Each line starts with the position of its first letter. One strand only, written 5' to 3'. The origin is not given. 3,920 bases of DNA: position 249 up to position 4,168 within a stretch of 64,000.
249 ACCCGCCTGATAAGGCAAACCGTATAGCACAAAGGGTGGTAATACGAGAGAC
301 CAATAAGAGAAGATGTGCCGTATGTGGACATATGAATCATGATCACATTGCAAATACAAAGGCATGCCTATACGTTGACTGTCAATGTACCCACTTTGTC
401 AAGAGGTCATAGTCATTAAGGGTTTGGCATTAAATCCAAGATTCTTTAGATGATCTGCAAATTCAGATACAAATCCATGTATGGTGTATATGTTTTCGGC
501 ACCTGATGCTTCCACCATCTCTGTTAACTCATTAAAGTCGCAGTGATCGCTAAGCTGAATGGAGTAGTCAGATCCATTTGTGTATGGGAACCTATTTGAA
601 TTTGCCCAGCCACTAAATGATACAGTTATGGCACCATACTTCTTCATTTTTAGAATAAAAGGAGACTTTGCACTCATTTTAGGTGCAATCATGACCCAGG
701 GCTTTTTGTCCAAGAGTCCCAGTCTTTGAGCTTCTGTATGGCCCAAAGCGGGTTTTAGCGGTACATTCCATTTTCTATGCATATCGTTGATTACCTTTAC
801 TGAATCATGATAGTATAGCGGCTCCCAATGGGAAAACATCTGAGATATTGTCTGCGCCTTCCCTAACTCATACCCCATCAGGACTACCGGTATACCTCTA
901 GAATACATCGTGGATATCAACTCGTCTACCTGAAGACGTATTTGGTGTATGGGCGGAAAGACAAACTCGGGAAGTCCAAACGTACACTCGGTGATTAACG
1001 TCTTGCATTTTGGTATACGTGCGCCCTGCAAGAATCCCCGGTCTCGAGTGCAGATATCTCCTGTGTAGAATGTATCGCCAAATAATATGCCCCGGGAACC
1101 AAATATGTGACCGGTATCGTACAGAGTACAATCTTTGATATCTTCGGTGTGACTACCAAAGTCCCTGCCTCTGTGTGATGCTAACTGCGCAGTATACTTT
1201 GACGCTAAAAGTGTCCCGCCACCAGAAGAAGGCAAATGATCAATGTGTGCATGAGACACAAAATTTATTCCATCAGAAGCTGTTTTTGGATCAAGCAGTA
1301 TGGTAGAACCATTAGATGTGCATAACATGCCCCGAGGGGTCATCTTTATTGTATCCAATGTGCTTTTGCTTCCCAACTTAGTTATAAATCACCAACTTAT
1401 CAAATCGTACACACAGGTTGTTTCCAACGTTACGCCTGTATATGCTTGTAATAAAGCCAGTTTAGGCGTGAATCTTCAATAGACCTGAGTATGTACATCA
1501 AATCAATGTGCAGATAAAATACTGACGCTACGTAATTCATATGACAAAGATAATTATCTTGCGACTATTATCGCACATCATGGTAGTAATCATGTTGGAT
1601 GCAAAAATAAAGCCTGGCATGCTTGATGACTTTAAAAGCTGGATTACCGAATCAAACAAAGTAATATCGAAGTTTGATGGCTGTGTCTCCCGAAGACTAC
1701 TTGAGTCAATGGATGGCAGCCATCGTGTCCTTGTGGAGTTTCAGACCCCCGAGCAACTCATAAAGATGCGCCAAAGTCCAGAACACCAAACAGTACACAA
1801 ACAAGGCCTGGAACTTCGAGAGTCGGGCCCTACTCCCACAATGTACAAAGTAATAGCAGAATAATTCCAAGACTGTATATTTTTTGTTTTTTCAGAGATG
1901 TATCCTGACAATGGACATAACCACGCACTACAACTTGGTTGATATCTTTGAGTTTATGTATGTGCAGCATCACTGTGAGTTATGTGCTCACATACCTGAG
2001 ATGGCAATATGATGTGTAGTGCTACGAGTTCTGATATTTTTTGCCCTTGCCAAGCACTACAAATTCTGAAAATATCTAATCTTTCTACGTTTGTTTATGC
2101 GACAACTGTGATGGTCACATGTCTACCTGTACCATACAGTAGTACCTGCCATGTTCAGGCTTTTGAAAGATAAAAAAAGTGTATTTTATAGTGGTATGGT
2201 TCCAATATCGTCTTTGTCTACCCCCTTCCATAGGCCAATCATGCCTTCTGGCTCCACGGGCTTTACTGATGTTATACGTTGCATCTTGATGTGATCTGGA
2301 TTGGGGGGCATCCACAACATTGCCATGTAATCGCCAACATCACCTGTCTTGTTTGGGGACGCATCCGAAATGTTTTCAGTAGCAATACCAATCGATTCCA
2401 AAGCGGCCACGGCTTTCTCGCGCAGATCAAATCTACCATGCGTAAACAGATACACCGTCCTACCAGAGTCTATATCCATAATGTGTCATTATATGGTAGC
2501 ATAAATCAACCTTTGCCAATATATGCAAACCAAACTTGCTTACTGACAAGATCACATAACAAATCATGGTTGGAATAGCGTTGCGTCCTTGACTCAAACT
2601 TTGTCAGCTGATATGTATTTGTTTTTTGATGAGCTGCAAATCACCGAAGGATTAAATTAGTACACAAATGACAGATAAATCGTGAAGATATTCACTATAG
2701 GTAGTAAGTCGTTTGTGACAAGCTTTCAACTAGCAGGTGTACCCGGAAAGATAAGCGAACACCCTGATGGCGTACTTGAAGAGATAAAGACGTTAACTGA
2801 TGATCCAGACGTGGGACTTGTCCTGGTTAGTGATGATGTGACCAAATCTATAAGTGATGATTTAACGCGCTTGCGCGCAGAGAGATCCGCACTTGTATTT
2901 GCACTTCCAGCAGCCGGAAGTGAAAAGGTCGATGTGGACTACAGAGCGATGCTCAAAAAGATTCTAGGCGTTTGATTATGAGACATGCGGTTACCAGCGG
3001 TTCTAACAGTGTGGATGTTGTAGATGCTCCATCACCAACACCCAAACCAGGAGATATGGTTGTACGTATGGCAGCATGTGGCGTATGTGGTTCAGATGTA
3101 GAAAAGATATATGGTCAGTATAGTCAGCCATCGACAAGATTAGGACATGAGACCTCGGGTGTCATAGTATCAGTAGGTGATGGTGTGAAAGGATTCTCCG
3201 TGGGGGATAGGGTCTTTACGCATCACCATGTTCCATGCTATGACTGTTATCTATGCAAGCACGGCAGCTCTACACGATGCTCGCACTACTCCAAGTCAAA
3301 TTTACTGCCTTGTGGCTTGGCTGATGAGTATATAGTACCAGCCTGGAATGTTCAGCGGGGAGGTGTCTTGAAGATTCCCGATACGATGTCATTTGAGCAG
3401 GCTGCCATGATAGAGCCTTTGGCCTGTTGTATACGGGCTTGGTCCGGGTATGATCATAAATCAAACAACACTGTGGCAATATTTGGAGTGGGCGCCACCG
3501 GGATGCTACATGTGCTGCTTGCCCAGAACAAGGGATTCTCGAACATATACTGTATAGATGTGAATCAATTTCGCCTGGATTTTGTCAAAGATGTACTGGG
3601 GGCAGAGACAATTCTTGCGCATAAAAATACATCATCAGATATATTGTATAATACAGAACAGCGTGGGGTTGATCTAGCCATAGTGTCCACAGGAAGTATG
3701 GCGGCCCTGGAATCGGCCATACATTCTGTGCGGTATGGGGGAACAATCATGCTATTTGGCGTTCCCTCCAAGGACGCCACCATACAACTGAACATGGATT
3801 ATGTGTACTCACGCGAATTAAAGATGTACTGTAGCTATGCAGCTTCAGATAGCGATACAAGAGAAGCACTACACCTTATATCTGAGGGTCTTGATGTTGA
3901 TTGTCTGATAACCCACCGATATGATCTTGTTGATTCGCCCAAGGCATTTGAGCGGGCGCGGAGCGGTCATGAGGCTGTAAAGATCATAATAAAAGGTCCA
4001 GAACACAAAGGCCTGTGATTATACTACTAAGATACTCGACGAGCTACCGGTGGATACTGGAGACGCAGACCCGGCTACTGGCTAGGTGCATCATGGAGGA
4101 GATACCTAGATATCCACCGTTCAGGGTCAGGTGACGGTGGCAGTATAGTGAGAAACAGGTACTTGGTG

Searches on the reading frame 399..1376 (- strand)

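Call 52: search_protein_families(library=pfam, proteins=[window:399-1376:-], max_evalue=0.0001)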
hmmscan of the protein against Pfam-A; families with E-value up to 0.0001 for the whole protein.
window:399-1376:- (325 aa): 1 family
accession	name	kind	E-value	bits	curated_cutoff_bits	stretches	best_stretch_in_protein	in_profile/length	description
PF07521.17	RMMBL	-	6.8e-05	23.2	21.6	0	272-317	10-60/63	Zn-dependent metallo-hydrolase RNA specificity domain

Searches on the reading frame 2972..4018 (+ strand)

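Call 52: search_protein_families(library=pfam, proteins=[window:2972-4018:+], max_evalue=0.0001)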
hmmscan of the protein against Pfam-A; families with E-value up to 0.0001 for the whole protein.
window:2972-4018:+ (348 aa): 4 families
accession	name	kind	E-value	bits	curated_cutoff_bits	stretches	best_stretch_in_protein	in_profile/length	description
PF08240.17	ADH_N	-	7.1e-23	81.3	23.5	1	25-125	1-97/104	Alcohol dehydrogenase GroES-like domain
PF00107.32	ADH_zinc_N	-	4.1e-19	69.3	31.8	1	176-304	2-128/129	Zinc-binding dehydrogenase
PF16912.11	Glu_dehyd_C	-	2.9e-11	43.7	34.9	1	164-340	30-209/211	Glucose dehydrogenase C-terminus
PF13602.12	ADH_zinc_N_2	-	2.7e-07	32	27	1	209-340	1-134/134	Zinc-binding dehydrogenase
